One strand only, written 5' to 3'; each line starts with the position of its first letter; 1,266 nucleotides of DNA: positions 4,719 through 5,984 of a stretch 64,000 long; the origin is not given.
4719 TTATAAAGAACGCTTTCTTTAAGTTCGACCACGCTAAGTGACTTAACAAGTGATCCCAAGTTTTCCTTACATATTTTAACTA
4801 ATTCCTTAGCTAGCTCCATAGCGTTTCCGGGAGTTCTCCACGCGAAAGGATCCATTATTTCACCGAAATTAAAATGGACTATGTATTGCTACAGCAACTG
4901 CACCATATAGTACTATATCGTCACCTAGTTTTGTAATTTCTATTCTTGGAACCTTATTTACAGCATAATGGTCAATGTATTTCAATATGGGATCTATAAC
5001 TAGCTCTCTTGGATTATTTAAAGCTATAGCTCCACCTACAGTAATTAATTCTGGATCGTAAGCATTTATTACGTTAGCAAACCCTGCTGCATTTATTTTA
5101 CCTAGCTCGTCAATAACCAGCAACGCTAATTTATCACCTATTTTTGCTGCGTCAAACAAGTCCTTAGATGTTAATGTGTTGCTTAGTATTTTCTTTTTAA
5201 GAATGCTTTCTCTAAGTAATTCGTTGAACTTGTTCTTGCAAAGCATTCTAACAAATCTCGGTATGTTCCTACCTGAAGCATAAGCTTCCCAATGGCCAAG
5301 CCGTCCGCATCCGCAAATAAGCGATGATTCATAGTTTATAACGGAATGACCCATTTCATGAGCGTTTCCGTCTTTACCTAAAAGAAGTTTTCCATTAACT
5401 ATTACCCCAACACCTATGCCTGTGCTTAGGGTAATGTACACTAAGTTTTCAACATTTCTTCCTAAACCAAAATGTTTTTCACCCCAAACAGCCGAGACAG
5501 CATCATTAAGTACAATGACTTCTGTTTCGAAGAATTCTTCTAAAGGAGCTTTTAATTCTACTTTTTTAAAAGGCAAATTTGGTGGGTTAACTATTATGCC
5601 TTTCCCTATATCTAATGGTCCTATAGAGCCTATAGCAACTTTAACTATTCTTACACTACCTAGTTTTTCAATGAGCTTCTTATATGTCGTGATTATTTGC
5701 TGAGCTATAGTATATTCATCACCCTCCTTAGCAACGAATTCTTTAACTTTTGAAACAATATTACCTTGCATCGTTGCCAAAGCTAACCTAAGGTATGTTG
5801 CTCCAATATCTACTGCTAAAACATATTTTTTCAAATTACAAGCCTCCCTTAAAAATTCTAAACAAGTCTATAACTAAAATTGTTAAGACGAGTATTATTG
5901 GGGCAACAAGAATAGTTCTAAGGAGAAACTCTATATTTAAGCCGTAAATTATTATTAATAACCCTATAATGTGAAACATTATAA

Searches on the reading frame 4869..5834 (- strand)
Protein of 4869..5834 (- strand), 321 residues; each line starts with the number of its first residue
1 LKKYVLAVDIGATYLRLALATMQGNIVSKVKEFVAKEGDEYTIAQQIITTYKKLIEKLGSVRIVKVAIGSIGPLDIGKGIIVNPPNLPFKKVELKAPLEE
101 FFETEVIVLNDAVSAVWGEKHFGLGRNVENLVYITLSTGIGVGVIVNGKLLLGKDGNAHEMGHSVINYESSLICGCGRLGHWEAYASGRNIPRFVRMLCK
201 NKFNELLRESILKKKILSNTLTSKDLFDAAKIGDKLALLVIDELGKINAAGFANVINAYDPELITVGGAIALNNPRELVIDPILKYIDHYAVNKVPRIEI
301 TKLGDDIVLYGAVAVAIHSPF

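Call 62: search_protein_families(library=pfam, proteins=[window:4869-5834:-], max_evalue=0.00001)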
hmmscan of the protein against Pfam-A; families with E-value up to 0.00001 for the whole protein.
window:4869-5834:- (321 aa): 1 family
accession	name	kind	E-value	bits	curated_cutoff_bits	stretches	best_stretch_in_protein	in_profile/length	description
PF00480.26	ROK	-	4.2e-56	191.1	22.9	1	6-317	2-292/294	ROK family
